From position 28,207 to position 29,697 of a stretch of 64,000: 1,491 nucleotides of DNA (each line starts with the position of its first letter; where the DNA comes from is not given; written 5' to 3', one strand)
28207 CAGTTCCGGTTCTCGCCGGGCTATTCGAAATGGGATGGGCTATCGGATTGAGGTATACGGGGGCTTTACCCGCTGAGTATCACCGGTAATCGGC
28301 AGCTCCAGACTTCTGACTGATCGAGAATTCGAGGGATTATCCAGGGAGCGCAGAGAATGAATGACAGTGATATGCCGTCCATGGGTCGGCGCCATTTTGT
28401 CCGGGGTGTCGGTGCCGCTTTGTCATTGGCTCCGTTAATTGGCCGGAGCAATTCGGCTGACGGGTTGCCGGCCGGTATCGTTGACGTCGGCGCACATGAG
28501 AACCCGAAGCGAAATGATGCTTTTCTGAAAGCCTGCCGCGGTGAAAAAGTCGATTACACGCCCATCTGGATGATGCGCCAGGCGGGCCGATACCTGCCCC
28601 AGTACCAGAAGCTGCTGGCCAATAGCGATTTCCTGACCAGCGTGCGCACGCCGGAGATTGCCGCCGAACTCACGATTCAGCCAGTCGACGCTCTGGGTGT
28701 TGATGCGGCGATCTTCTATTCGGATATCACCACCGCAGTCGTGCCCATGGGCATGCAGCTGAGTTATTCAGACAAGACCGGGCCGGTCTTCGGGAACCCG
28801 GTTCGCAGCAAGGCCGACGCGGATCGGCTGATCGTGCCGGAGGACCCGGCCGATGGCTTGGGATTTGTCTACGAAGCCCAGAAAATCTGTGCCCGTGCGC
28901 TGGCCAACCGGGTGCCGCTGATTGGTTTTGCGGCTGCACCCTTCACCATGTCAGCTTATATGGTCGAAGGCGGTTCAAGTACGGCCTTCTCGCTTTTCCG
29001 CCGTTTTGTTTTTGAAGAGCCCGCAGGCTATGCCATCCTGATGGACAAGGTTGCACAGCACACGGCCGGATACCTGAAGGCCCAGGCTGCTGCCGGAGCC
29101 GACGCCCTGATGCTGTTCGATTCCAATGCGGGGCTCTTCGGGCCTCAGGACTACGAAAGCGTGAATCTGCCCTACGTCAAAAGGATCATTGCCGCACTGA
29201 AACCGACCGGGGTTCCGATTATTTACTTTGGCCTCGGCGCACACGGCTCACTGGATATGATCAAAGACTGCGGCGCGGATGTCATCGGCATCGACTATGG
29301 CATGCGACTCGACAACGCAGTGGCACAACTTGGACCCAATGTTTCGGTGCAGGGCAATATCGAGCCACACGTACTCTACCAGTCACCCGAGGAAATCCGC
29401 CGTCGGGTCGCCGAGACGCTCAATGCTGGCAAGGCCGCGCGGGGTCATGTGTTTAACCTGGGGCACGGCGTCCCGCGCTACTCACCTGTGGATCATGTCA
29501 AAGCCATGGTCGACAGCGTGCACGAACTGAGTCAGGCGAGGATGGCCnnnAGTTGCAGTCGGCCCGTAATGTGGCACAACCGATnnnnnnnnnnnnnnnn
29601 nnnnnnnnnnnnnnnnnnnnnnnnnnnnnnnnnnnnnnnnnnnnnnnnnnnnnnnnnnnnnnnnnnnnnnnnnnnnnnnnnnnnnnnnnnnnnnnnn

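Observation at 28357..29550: HemE-type uroporphyrinogen decarboxylase with a twin-arginine export signal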

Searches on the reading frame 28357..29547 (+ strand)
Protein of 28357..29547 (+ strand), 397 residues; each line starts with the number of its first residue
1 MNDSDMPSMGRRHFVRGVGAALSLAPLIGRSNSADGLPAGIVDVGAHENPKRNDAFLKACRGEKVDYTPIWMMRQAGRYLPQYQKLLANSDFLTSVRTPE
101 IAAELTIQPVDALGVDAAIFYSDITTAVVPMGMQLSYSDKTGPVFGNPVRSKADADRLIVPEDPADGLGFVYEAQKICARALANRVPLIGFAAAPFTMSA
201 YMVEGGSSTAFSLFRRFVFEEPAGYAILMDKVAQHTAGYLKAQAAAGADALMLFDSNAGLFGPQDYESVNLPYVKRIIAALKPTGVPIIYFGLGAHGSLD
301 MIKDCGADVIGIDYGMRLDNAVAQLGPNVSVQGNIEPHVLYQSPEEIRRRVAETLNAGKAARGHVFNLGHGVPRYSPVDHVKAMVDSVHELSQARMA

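Call 3: search_protein_families(library=pfam, proteins=[window:28357-29547:+], max_evalue=0.01)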
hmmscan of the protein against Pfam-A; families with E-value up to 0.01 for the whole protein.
window:28357-29547:+ (397 aa): 1 family
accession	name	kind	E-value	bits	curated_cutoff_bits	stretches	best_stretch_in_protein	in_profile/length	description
PF01208.23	URO-D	-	6.5e-119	397.4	23.9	1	52-390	2-345/346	Uroporphyrinogen decarboxylase (URO-D)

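Call 4: search_protein_families(library=ncbifam, proteins=[window:28357-29547:+], max_evalue=0.01)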
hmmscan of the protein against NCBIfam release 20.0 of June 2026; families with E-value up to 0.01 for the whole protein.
window:28357-29547:+ (397 aa): 5 families
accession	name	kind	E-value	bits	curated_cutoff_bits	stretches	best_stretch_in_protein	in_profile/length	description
TIGR01464.1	hemE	equivalog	4.3e-106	354.7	302.95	1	56-390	2-338/338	uroporphyrinogen decarboxylase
NF004889.0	PRK06252.1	subfamily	8.5e-27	94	244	1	53-393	7-338/340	methylcobalamin:coenzyme M methyltransferase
TIGR01463.1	mtaA_cmuA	subfamily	3.7e-22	79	235.4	1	57-390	10-337/340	MtaA/CmuA family methyltransferase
NF041608.1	methylcob_mtaseMtbA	equivalog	8.6e-21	74.4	600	1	56-389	10-335/339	methylcobamide:CoM methyltransferase MtbA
NF040654.1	MtaA_Meth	equivalog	6e-19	68.2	400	1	53-389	4-333/337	methylcobamide:CoM methyltransferase MtaA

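Call 5: find_homologous_proteins(query=window:28357-29547:+, max_evalue=1e-20)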
Query window:28357-29547:+ (397 aa): 7999 proteins with E <= 1e-20 among 8000 candidates; the best 120 are listed.
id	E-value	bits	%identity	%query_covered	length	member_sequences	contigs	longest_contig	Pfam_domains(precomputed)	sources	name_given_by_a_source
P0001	1.2e-246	836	94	100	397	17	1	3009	PF01208.24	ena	-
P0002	6.9e-230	781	87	100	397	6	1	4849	PF01208.24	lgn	-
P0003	1.4e-198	678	76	100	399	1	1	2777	PF01208.24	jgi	-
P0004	3.3e-193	660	74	100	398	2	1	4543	PF01208.24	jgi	jgi:uroporphyrinogen decarboxylase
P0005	2.2e-190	651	75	97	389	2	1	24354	PF01208.24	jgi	jgi:uroporphyrinogen decarboxylase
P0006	2.8e-187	640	75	99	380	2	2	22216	PF01208.24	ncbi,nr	ncbi:MAG: uroporphyrinogen decarboxylase [Gammaproteobacteria bacterium]|nr:uroporphyrinogen decarbo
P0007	6.2e-186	636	73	99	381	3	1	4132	PF01208.24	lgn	-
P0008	1.8e-185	634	70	99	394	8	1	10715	PF01208.24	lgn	-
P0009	2.2e-184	631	79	87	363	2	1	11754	PF01208.24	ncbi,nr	ncbi:MAG: uroporphyrinogen decarboxylase [Gammaproteobacteria bacterium]|nr:uroporphyrinogen decarbo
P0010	3.9e-183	627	72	99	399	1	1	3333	PF01208.24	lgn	-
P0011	2.2e-182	624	71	99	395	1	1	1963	PF01208.24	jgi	-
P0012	1.1e-181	622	71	99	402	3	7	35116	PF01208.24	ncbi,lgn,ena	-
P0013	8.9e-177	606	77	87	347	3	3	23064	PF01208.24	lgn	-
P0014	2.2e-173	595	69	99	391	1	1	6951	PF01208.24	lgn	-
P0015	3.7e-173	594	76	86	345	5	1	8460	PF01208.24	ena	-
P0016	4.5e-168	577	74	86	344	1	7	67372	PF01208.24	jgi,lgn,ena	jgi:uroporphyrinogen decarboxylase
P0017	9.6e-166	570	74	86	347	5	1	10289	PF01208.24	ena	-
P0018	2.3e-164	565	73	87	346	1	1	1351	PF01208.24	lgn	-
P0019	7.6e-164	563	72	87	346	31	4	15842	PF01208.24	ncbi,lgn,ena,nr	ncbi:MAG: uroporphyrinogen decarboxylase [Pseudomonadota bacterium]|nr:uroporphyrinogen decarboxylas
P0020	3.7e-163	561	84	76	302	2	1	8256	PF01208.24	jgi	jgi:uroporphyrinogen decarboxylase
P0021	7.7e-161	553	71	87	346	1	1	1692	PF01208.24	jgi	-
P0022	4.6e-160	551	70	87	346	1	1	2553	PF01208.24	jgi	-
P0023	3.1e-156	538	68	87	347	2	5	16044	PF01208.24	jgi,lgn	-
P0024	1.1e-155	536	67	86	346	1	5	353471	PF01208.24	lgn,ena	-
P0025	3.8e-155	535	70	86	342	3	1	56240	PF01208.24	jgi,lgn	-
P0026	5.8e-151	521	66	86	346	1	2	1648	PF01208.24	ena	-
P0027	2.9e-147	509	67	86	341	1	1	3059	PF01208.24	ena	-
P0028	1.2e-145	503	66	86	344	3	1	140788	PF01208.24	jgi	-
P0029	1.6e-144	500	67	86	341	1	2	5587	PF01208.24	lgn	-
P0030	4.7e-144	498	65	85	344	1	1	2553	PF01208.24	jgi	-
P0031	5.2e-144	498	66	86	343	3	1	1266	PF01208.24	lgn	-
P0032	6.5e-143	494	66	86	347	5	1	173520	PF01208.24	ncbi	-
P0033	1.0e-142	494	65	86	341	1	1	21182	PF01208.24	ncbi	ncbi:MAG: uroporphyrinogen decarboxylase [Chloroflexota bacterium]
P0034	2.9e-142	492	65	86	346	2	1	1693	PF01208.24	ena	-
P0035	8.0e-142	491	64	85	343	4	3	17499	PF01208.24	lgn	-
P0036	8.1e-142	491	65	86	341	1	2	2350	PF01208.24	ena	-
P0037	4.6e-141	488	64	86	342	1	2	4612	PF01208.24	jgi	-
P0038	1.5e-140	487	64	86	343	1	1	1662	PF01208.24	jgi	jgi:uroporphyrinogen decarboxylase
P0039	2.2e-140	486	64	86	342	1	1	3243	PF01208.24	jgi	jgi:uroporphyrinogen decarboxylase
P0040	4.7e-140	485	64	85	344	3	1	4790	PF01208.24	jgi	jgi:uroporphyrinogen decarboxylase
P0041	5.4e-140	485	64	86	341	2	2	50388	PF01208.24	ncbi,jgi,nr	ncbi:MAG: uroporphyrinogen decarboxylase [Dehalococcoidia bacterium]|nr:MAG: uroporphyrinogen decarb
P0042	1.0e-138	481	64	86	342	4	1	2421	PF01208.24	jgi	-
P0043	1.3e-138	480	63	86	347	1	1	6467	PF01208.24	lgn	-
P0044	2.0e-138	480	61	87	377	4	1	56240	PF01208.24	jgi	-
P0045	4.5e-138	478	63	85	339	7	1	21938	PF01208.24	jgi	jgi:uroporphyrinogen decarboxylase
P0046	5.3e-138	478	63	86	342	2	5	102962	PF01208.24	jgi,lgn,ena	jgi:uroporphyrinogen decarboxylase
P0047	1.5e-137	477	62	86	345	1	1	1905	PF01208.24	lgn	-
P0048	1.8e-137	476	62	86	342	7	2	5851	PF01208.24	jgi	jgi:uroporphyrinogen decarboxylase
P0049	2.6e-137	476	63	86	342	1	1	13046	PF01208.24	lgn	-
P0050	2.7e-137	476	62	85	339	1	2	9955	PF01208.24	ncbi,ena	-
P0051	7.1e-136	471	62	86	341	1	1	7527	PF01208.24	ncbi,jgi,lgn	ncbi:MAG: uroporphyrinogen decarboxylase [Dehalococcoidales bacterium]|jgi:uroporphyrinogen decarbox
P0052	9.3e-136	471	63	86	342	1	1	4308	PF01208.24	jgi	-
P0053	1.3e-134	467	60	85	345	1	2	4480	PF01208.24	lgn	-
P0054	1.5e-133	464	60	85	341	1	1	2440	PF01208.24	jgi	-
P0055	2.6e-133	463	61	85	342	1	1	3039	PF01208.24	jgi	jgi:uroporphyrinogen decarboxylase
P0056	1.2e-131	457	59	86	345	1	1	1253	PF01208.24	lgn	-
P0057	5.3e-131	455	60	85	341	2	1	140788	PF01208.24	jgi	-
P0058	2.3e-130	453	60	86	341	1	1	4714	PF01208.24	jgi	-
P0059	1.1e-129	451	58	85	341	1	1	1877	PF01208.24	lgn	-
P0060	2.3e-125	437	60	85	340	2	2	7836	PF01208.24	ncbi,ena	-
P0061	6.3e-125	435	61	81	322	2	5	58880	PF01208.24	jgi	jgi:uroporphyrinogen decarboxylase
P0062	7.5e-125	435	63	81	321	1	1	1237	PF01208.24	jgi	-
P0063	1.7e-124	434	58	86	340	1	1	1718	PF01208.24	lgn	-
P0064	1.8e-123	430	62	81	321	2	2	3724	PF01208.24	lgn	-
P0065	4.2e-121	423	57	86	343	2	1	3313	PF01208.24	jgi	-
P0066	8.5e-121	422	58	85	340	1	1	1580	PF01208.24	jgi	-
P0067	1.4e-120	421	55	86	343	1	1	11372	PF01208.24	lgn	-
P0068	1.1e-118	415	54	86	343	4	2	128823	PF01208.24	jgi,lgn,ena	jgi:uroporphyrinogen decarboxylase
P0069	5.5e-118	412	55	85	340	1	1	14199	PF01208.24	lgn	-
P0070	7.9e-117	409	55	86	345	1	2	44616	PF01208.24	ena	-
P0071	8.6e-117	408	54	86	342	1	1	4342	PF01208.24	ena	-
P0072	4.2e-116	406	54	86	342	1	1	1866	PF01208.24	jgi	jgi:uroporphyrinogen decarboxylase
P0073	4.4e-116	406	54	86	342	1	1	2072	PF01208.24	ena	-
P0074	5.9e-116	406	54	86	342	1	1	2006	PF01208.24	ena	-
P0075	8.1e-116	405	53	86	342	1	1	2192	PF01208.24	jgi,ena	-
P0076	1.1e-115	405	54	86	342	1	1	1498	PF01208.24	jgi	-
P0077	1.8e-115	404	55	86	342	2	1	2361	PF01208.24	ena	-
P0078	5.9e-115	402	56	86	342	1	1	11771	PF01208.24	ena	-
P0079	2.4e-114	400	54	86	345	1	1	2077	PF01208.24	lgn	-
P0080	1.0e-113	398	54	86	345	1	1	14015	PF01208.24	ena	-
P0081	1.6e-113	398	52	86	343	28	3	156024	PF01208.24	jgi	jgi:uroporphyrinogen decarboxylase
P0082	2.4e-113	397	54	86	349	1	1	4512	PF01208.24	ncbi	-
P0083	2.8e-113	397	54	86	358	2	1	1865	PF01208.24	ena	-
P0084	3.8e-113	396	53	86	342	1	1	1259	PF01208.24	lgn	-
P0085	6.5e-113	396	56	86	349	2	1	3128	PF01208.24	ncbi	-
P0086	8.4e-113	395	54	86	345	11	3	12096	PF01208.24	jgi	jgi:uroporphyrinogen decarboxylase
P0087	8.4e-113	395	54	86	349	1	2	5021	PF01208.24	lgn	-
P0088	2.0e-112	394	53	86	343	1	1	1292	PF01208.24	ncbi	-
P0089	2.3e-112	394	54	86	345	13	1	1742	PF01208.24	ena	-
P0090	2.9e-112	393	54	86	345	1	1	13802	PF01208.24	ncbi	-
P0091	3.4e-112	393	54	86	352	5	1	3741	PF01208.24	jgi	jgi:uroporphyrinogen decarboxylase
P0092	3.4e-112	393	52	86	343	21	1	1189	PF01208.24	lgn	-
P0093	3.5e-112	393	53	86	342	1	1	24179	PF01208.24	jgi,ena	-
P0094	3.8e-112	393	51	86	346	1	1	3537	PF01208.24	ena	-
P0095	5.0e-112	393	54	86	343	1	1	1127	PF01208.24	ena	-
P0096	6.2e-112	392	53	86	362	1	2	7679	PF01208.24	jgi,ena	-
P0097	7.6e-112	392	53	86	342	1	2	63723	PF01208.24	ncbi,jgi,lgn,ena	-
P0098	7.7e-112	392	53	86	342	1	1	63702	PF01208.24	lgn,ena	-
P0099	1.0e-111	392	53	86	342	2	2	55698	PF01208.24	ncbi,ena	-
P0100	1.2e-111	391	75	59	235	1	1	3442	PF01208.24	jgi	jgi:uroporphyrinogen decarboxylase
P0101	1.5e-111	391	53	86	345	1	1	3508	PF01208.24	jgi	jgi:uroporphyrinogen decarboxylase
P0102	1.7e-111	391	53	86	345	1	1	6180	PF01208.24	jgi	-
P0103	2.1e-111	391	54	86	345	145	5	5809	PF01208.24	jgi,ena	-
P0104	2.4e-111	390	54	86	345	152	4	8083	PF01208.24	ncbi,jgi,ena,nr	ncbi:MAG: uroporphyrinogen decarboxylase [Desulfobulbaceae bacterium]|nr:uroporphyrinogen decarboxyl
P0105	2.7e-111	390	53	86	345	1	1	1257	PF01208.24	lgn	-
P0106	5.2e-111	389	54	86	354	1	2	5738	PF01208.24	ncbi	-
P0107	5.2e-111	389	52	86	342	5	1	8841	PF01208.24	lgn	-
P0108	5.4e-111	389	54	86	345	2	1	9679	PF01208.24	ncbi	-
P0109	5.8e-111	389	54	86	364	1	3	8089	PF01208.24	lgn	-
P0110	6.7e-111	389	53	86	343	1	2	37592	PF01208.24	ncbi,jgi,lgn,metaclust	jgi:uroporphyrinogen decarboxylase|metaclust:\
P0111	7.4e-111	389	53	86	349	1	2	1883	PF01208.24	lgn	-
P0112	8.1e-111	389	53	86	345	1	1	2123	PF01208.24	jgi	jgi:uroporphyrinogen decarboxylase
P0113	1.0e-110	388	53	86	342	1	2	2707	PF01208.24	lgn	-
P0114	1.2e-110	388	53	86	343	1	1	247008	PF01208.24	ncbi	ncbi:MAG: uroporphyrinogen decarboxylase [Thermodesulfovibrionales bacterium]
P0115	1.2e-110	388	53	86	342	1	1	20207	PF01208.24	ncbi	-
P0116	1.3e-110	388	53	87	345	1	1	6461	PF01208.24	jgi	-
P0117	1.4e-110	388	53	86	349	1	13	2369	PF01208.24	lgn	-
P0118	1.6e-110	388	53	86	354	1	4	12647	PF01208.24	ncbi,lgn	-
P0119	1.6e-110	388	55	86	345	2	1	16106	PF01208.24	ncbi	-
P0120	1.6e-110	388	54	86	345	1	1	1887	PF01208.24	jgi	-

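Call 7: find_encoding_contigs(protein=window:28357-29547:+, flank=10000, max_places=4)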
Protein window:28357-29547:+ (397 aa): 2 contigs read that carry it; 2 places shown.
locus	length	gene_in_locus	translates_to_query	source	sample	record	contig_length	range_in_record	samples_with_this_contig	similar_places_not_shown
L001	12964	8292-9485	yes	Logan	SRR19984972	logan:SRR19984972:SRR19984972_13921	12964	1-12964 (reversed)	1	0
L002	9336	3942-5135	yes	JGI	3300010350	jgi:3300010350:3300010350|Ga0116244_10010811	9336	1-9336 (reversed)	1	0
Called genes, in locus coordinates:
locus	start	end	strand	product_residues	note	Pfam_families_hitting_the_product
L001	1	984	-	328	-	?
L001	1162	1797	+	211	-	PF01947:Rv2949c-like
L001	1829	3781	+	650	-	PF01011:PQQ, PF13360:PQQ_2 (weak), PF13570:Beta-prop_ACSF4 (faint), PF13360:PQQ_2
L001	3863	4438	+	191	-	-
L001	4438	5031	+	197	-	-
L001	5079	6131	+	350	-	PF00296:Bac_luciferase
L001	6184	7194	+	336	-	PF00296:Bac_luciferase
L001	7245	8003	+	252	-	PF00565:SNase, PF27542:ArfC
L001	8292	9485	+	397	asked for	PF01208:URO-D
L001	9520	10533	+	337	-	PF00296:Bac_luciferase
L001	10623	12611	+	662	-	PF01011:PQQ, PF13360:PQQ_2 (faint)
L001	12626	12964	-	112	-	?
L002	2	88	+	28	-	?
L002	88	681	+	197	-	-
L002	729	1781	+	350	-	PF00296:Bac_luciferase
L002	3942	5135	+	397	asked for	PF01208:URO-D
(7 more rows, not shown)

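Call 8: find_encoding_contigs(protein=P0012, flank=10000, max_places=4)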
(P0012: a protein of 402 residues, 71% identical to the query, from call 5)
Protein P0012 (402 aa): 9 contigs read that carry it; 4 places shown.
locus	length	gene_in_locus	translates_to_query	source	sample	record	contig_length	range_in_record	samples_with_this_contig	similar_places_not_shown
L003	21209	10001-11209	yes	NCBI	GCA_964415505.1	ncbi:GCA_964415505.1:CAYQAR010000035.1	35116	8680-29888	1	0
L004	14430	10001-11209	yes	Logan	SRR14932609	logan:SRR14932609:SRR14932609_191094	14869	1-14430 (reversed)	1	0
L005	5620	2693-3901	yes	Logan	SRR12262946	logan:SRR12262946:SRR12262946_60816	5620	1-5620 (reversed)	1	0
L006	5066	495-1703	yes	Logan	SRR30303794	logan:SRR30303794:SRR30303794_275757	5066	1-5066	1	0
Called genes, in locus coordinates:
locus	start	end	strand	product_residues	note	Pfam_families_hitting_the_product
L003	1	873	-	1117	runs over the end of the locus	PF00092:VWA (faint), PF13519:VWA_2 (faint), PF13360:PQQ_2 (faint), PF05567:T4P_PilY1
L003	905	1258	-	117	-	-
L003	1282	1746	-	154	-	PF14341:PilX_N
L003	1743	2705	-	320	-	PF07963:N_methyl (weak), PF16074:PilW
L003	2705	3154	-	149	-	PF07963:N_methyl, PF22150:Tt1218-like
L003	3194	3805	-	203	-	PF12019:GspH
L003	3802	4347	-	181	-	PF12019:GspH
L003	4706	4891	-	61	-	-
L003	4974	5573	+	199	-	PF01047:MarR, PF12802:MarR_2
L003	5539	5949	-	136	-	PF01741:MscL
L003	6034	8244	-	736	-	PF00924:MS_channel_2nd, PF21082:MS_channel_3rd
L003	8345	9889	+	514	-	PF00999:Na_H_Exchanger, PF02254:TrkA_N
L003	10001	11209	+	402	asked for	PF01208:URO-D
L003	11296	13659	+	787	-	PF07715:Plug, PF00593:TonB_dep_Rec_b-barrel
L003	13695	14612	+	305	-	PF02602:HEM4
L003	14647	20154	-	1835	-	PF00005:ABC_tran (faint), PF00931:NB-ARC (faint), PF01443:Viral_helicase1 (faint), PF01583:APS_kinase (faint), PF02463:SMC_N (faint), PF02492:cobW (faint), PF17755:UvrA_DNA-bind, PF17760:UvrA_inter, +18 more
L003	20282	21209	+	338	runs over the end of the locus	PF02729:OTCace_N, PF00185:OTCace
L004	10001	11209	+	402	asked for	PF01208:URO-D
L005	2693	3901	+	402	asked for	PF01208:URO-D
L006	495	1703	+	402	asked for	PF01208:URO-D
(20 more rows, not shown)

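Call 10: find_encoding_contigs(protein=P0005, flank=10000, max_places=3)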
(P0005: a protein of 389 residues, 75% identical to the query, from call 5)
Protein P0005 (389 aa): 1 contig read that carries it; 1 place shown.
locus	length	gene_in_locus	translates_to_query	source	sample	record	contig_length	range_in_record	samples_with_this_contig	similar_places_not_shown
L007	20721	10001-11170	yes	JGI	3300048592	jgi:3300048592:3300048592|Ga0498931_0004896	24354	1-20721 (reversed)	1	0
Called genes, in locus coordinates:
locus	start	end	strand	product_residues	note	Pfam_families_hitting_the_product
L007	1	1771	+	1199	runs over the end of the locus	-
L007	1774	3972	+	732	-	-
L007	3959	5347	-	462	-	PF14015:DUF4231 (faint)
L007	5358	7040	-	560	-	-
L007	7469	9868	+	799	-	PF07715:Plug, PF00593:TonB_dep_Rec_b-barrel, PF14905:OMP_b-brl_3 (weak)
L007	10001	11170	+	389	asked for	PF01208:URO-D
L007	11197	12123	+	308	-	PF02602:HEM4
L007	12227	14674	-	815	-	PF07715:Plug, PF00593:TonB_dep_Rec_b-barrel, PF14905:OMP_b-brl_3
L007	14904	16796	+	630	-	PF00005:ABC_tran, PF02463:SMC_N (faint), PF13304:AAA_21 (faint), PF12848:ABC_tran_Xtn, PF00005:ABC_tran, PF16326:ABC_tran_CTD (weak)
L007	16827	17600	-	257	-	-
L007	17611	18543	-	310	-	PF00561:Abhydrolase_1, PF12146:Hydrolase_4, PF12697:Abhydrolase_6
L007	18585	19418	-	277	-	PF01613:Flavin_Reduct, PF08369:PCP_red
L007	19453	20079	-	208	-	PF13474:SnoaL_3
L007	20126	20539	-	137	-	PF00472:RF-1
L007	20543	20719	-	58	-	?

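Call 11: find_encoding_contigs(protein=P0006, flank=10000, max_places=3)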
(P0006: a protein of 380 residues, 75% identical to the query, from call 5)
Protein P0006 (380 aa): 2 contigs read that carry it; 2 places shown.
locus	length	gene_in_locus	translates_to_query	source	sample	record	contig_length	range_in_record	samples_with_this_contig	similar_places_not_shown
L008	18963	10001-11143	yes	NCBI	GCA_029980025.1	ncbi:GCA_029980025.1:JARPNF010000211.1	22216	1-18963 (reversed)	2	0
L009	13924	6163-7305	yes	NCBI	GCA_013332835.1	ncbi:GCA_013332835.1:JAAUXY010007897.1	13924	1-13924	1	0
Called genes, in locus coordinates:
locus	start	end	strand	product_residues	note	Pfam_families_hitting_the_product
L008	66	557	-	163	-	PF01243:PNPOx_N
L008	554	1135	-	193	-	PF02441:Flavoprotein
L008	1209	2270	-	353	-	-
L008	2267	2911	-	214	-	PF13432:TPR_16 (weak), PF25063:ARM_TT21_C (weak), PF13432:TPR_16, PF14559:TPR_19, PF13371:TPR_9, PF13432:TPR_16, PF00515:TPR_1, PF07719:TPR_2, +12 more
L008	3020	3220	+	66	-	-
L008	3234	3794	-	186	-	-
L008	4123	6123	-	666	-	PF07715:Plug, PF00593:TonB_dep_Rec_b-barrel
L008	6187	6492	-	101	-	-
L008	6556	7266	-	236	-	-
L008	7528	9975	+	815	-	PF07715:Plug, PF00593:TonB_dep_Rec_b-barrel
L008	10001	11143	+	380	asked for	PF01208:URO-D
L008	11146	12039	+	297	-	PF02602:HEM4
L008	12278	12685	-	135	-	PF01475:FUR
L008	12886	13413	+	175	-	PF12019:GspH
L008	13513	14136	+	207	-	PF12019:GspH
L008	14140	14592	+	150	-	PF07963:N_methyl, PF22150:Tt1218-like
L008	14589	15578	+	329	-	PF07963:N_methyl, PF16074:PilW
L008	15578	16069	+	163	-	PF14341:PilX_N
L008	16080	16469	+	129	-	-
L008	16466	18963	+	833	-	PF13519:VWA_2 (faint)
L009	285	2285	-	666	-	PF07715:Plug, PF00593:TonB_dep_Rec_b-barrel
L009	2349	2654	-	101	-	-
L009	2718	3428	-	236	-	-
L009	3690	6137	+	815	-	PF07715:Plug, PF00593:TonB_dep_Rec_b-barrel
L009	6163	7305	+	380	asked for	PF01208:URO-D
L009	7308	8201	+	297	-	PF02602:HEM4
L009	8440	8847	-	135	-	PF01475:FUR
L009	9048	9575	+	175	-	PF12019:GspH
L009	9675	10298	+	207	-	PF12019:GspH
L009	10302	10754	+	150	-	PF07963:N_methyl, PF22150:Tt1218-like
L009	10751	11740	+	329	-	PF07963:N_methyl, PF16074:PilW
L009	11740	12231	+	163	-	PF14341:PilX_N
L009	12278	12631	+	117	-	-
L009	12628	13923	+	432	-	?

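Call 17: find_encoding_contigs(protein=P0008, flank=10000, max_places=2)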
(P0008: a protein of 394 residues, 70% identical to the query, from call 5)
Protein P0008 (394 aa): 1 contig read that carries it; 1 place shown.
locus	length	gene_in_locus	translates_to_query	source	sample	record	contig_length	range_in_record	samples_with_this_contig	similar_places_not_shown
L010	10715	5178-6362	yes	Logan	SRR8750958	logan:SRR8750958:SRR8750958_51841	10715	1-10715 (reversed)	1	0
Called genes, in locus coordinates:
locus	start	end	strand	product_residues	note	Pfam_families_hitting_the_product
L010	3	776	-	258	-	?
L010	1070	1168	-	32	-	-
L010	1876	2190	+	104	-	-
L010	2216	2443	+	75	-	-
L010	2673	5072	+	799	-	PF07715:Plug, PF00593:TonB_dep_Rec_b-barrel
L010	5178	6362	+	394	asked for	PF01208:URO-D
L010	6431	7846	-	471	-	PF00890:FAD_binding_2 (weak), PF01266:DAO (weak), PF13450:NAD_binding_8, PF01593:Amino_oxidase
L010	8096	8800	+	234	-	PF07885:Ion_trans_2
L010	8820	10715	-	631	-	?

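Call 18: find_encoding_contigs(protein=P0014, flank=10000, max_places=2)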
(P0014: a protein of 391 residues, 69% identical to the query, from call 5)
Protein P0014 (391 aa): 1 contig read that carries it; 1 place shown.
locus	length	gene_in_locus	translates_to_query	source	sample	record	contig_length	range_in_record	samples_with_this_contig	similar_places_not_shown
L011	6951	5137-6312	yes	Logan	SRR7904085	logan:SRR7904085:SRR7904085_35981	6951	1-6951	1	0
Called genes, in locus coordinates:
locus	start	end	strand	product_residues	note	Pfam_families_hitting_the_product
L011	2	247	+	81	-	?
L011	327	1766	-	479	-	PF00890:FAD_binding_2, PF01266:DAO (weak), PF01946:Thi4 (weak), PF03486:HI0933_like (weak), PF12831:FAD_oxidored (weak), PF13738:Pyr_redox_3 (faint), PF01593:Amino_oxidase, PF13450:NAD_binding_8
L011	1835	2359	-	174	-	PF12802:MarR_2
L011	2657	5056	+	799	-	PF07715:Plug, PF00593:TonB_dep_Rec_b-barrel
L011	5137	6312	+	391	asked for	PF01208:URO-D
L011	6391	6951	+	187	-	?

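Call 19: find_encoding_contigs(protein=P0009, flank=10000, max_places=2)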
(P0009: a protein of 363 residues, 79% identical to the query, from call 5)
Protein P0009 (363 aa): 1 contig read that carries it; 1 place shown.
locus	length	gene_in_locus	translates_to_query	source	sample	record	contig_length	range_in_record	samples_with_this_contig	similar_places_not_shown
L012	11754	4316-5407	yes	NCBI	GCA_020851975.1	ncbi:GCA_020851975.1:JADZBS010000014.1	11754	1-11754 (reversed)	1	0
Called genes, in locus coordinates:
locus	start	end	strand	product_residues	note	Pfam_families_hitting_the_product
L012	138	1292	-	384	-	PF04055:Radical_SAM, PF06969:HemN_C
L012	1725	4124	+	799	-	PF07715:Plug, PF00593:TonB_dep_Rec_b-barrel, PF14905:OMP_b-brl_3 (weak)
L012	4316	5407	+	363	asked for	PF01208:URO-D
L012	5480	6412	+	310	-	PF02602:HEM4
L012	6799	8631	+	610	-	PF05960:DUF885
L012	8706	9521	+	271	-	PF02673:BacA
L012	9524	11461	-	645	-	PF07581:Glug (faint)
